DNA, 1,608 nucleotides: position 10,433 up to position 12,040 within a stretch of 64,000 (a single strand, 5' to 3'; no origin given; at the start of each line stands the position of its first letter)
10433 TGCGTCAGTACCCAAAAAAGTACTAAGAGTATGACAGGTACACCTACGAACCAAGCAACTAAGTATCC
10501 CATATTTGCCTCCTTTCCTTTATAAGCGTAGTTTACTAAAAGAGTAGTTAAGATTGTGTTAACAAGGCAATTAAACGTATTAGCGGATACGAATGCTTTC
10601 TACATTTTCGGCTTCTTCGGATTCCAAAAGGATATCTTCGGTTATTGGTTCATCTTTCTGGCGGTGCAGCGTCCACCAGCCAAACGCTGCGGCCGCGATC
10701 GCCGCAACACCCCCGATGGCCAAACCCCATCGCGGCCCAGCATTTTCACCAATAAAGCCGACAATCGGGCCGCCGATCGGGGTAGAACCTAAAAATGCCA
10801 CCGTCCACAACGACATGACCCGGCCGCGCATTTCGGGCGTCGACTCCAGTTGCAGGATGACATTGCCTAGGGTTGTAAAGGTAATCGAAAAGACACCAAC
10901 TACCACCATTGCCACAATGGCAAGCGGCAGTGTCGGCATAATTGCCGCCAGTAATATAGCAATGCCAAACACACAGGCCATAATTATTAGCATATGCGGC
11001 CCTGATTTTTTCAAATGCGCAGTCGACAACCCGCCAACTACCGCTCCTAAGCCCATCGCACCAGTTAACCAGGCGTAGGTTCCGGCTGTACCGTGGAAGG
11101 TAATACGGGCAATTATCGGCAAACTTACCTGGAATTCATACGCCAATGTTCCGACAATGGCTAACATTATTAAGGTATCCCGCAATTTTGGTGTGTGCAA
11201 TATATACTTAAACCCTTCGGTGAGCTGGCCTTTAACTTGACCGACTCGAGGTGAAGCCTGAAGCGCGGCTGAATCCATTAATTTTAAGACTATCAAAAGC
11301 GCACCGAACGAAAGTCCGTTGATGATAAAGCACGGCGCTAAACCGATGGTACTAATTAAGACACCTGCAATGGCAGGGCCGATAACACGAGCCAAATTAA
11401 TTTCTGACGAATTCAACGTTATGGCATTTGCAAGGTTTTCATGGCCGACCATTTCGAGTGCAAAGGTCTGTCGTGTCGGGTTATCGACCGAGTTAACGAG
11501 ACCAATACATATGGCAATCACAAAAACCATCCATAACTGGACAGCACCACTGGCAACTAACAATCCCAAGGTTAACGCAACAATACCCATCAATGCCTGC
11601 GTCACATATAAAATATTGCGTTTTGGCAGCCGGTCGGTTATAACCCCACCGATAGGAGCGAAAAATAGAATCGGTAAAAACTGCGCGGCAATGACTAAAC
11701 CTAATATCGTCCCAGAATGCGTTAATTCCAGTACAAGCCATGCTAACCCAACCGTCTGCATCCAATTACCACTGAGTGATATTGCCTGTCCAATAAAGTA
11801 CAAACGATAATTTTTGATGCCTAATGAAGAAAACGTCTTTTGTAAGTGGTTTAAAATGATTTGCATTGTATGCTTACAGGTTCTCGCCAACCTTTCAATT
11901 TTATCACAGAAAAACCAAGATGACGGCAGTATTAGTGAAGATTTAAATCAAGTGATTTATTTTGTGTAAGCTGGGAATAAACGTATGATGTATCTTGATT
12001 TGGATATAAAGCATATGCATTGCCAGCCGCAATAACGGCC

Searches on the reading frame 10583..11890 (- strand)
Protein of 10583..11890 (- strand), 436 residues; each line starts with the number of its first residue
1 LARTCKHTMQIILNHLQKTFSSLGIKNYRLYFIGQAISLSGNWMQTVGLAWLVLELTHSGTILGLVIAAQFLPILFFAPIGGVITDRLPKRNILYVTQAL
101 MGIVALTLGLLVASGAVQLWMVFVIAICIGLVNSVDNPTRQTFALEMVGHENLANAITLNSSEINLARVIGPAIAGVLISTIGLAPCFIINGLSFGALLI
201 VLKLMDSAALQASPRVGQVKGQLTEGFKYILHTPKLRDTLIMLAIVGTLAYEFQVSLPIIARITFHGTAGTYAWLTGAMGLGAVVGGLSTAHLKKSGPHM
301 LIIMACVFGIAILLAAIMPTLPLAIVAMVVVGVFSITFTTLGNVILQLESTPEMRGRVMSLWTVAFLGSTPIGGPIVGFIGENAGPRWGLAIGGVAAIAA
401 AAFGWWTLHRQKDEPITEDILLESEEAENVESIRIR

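Call 64: search_protein_families(library=pfam, proteins=[window:10583-11890:-], max_evalue=0.01)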
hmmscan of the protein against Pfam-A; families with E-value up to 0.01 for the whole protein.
window:10583-11890:- (436 aa): 2 families
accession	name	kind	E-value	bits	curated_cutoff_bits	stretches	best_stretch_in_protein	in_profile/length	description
PF05977.19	MFS_3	-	4.7e-61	207.3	27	1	19-406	3-392/524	Transmembrane secretion effector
PF07690.21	MFS_1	-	1.6e-37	129.7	33.4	2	32-259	2-227/347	Major Facilitator Superfamily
